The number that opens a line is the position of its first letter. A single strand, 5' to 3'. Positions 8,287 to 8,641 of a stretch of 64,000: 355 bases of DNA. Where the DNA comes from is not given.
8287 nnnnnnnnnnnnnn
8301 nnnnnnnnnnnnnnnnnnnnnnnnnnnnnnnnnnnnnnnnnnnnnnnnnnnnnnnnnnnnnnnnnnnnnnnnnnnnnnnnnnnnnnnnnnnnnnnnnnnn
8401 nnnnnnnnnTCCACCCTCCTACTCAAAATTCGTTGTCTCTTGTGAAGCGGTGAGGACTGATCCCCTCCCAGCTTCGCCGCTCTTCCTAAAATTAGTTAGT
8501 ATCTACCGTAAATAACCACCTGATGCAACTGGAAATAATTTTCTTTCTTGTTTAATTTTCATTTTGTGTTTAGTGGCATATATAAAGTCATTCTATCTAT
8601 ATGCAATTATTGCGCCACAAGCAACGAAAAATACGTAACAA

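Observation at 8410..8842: Sigma54-type promoter with upstream palindrome and direct repeats controlling the nanowire subunit gene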

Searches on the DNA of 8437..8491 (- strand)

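Call 68: build_rna_model(alignment_id=A4, structure=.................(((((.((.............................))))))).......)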
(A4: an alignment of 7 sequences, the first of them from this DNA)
Model R1 built from alignment A4 (7 sequences, 68 columns); structure: as given.
model positions 57; base pairs 7; branch points 0; effective number of sequences 7; information 0.732 bits per position. Calibrated on 0.2 Mb of random sequence (short: E-values are rough).
structure used (alignment columns):
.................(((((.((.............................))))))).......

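Call 70: search_with_rna_model(model_id=R1, sources=[window, L001, L002, L003, L004, L005, L006, L007, L008, L009, L010, L011, L012, L013, L014, L015, L016, L017, L018, L019, L020, L021, L022, L023, L024, L025, L026, L027, L028, L029, L030, L031, L032, L033, L034, L035, L036, L037, L038, L039, L040, L041, L042, L043, L044, L045, L046, L047, L048, L049, L050, L051, L052, L053, L054, L055, L056, L057, L058, L059, L060, L061, L062, L063, L064, L065, L066, L067, L068, L069, L070, L071, L072, L073, L074, L075, L076, L077, L078, L079, L080, L081, L082, L084, L085, L086, L087, L088, L089, L090, L091, L093, L095, L096, L097, L099, L101, L102, L103, L104], max_evalue=1)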
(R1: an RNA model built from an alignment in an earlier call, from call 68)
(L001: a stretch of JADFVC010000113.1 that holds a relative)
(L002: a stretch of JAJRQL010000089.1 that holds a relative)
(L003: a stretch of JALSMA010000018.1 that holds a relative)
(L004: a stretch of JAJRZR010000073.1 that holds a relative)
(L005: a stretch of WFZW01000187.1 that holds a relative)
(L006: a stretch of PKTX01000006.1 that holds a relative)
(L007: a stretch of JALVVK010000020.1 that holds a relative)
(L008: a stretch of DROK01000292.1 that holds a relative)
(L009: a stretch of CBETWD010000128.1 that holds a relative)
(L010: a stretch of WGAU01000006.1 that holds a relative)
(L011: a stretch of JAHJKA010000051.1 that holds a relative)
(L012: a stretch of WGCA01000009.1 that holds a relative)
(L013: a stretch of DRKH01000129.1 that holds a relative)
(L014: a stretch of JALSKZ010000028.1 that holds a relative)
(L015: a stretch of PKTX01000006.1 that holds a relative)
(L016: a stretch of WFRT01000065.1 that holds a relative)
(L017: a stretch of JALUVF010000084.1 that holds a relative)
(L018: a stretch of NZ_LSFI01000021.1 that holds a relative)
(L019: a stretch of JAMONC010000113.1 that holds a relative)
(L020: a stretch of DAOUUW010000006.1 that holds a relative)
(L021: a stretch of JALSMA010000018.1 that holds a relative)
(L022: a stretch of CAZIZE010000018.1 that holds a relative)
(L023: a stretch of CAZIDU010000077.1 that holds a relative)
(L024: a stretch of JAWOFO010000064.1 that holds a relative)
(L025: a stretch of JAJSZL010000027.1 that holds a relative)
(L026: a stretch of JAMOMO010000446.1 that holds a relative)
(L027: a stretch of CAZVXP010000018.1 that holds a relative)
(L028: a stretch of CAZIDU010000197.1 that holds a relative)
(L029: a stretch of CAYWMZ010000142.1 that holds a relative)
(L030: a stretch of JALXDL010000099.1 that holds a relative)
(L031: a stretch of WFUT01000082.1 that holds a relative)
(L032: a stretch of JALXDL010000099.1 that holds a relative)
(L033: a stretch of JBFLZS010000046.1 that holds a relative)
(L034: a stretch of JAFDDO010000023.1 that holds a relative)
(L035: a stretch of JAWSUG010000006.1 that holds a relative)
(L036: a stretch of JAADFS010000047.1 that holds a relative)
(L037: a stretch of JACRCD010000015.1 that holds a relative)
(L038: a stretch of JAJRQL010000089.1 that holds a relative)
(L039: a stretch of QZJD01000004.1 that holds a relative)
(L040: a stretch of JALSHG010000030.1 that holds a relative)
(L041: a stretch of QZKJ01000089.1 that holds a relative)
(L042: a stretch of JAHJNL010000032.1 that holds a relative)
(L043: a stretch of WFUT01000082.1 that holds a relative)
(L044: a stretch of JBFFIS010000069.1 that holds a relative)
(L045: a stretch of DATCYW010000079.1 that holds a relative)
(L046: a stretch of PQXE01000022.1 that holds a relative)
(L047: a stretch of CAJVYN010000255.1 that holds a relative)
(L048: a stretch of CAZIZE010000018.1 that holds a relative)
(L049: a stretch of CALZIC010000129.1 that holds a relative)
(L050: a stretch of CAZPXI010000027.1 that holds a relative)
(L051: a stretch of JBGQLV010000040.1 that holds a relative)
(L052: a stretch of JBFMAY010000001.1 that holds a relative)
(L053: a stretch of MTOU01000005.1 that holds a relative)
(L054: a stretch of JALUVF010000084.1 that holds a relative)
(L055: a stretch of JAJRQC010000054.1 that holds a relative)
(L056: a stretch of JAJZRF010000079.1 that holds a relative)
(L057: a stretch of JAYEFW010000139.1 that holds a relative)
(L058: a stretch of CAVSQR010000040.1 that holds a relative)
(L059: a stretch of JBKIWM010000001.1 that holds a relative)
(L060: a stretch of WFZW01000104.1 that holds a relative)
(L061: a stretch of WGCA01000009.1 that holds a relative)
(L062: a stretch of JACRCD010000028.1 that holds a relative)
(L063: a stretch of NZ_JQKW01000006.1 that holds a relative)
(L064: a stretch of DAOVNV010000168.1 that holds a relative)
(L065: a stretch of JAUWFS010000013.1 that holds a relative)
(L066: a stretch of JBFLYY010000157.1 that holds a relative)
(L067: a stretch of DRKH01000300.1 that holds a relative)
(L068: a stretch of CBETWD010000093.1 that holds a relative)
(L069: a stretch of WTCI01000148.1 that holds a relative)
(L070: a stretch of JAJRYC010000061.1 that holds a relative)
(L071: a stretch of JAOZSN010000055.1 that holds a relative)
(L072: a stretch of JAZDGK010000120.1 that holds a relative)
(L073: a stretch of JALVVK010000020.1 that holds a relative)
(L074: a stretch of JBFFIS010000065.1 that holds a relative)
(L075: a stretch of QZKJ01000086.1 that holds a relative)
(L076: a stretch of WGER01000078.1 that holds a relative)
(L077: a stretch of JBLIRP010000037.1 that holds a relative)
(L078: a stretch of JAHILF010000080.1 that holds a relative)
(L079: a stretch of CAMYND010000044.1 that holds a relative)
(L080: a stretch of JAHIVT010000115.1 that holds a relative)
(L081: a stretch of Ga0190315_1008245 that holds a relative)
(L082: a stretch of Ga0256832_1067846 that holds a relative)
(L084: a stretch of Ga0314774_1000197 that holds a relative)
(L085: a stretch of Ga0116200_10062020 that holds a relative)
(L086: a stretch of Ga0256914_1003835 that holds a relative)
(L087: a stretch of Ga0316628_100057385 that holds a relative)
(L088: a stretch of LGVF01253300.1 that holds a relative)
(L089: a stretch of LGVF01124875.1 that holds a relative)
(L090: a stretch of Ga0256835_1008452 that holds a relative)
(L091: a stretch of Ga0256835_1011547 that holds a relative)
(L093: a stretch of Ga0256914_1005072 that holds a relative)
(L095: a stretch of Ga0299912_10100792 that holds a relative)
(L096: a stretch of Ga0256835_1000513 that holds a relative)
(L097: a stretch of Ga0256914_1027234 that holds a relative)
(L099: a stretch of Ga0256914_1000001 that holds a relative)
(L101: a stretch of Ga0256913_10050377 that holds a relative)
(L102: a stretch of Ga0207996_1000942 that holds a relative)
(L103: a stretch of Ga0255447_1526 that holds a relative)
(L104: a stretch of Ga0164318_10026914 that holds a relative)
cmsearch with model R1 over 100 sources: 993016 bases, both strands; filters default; matches with E-value up to 1: 1.
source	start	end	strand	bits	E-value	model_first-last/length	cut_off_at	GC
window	8438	8492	-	50.1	2.3e-07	1-57/57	no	0.55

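Call 71: search_with_rna_model(model_id=R1, sources=[L105, L106, L108, L109, L110, L111, L112, L113, L114, L115, L116, L117, L118, L119, L120, L121, L122, L123, L124, L125, L126, L127, L128, L129, L130, L131, L132, L133, L134, L135, L136, L137, L138, L139, L140, L141, L142, L143, L144, L145, L146, L147, L148, L149, L150, L151, L152, L153, L154, L155, L156, L157, L158, L159, L160, L161, L162, L163, L164, L165, L167, L168, L169], max_evalue=1)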
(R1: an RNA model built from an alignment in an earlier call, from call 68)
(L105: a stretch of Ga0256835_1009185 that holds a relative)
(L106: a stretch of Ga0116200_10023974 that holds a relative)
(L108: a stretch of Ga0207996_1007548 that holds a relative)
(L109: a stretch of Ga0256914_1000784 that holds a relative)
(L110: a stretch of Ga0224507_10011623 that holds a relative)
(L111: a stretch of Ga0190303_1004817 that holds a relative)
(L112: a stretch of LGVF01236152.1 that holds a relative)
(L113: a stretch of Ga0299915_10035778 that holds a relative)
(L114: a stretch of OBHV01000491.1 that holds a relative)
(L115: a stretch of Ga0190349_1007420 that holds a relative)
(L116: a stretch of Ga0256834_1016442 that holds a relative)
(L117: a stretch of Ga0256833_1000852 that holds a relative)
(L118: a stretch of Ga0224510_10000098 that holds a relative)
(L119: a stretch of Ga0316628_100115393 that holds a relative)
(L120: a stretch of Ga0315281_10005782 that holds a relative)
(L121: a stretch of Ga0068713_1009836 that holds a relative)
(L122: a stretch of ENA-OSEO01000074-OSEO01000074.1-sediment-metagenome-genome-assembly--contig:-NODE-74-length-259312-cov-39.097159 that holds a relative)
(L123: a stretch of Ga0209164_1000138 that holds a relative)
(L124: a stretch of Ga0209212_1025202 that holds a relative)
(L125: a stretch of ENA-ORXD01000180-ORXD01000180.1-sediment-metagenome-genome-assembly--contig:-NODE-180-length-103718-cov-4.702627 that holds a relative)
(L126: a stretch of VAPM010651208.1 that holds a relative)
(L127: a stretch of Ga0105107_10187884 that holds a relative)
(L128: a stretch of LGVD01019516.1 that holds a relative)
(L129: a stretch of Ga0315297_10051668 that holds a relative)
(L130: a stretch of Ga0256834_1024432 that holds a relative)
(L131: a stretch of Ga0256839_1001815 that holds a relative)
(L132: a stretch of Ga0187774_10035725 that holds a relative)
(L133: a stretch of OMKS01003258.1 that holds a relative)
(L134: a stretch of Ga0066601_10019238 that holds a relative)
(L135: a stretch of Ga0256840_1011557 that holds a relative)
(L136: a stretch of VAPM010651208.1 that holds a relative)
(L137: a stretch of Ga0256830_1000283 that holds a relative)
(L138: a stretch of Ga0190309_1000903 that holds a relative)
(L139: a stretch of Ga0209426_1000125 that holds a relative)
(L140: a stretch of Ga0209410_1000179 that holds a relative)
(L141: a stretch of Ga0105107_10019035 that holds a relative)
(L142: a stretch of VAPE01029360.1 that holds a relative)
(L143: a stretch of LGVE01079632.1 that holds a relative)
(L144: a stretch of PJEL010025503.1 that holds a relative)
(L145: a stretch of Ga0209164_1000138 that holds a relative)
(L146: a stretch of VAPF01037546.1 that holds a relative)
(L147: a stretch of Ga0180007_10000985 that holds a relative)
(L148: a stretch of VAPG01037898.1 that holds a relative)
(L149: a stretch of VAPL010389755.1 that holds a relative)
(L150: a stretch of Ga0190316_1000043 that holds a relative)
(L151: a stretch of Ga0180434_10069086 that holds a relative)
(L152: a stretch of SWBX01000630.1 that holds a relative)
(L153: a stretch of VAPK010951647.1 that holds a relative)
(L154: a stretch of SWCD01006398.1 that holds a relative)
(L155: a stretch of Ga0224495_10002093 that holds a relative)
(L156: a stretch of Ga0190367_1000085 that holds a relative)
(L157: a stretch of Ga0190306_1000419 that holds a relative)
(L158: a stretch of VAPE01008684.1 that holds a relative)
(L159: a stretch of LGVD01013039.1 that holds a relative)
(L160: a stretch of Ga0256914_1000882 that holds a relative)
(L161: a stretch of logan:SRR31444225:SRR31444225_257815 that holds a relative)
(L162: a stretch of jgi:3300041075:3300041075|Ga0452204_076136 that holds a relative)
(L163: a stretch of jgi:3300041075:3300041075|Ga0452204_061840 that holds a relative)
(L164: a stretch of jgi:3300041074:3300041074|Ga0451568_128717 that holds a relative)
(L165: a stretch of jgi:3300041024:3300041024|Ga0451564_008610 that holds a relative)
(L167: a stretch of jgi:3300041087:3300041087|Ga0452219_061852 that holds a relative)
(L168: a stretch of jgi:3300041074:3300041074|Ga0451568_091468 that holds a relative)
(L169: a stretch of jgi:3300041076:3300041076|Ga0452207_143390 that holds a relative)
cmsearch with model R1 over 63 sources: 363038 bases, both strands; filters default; matches with E-value up to 1: 6.
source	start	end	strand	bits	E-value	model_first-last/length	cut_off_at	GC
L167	4100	4156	+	58.4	1.6e-09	1-57/57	no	0.39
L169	1308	1363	+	54.7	9.2e-09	1-57/57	no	0.41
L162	3131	3188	+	49.6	1e-07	1-57/57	no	0.45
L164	1165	1217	+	49.4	1.2e-07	1-57/57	no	0.36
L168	689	746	+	43.6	1.9e-06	1-57/57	no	0.38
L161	1613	1676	+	41.4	5.1e-06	1-57/57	no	0.44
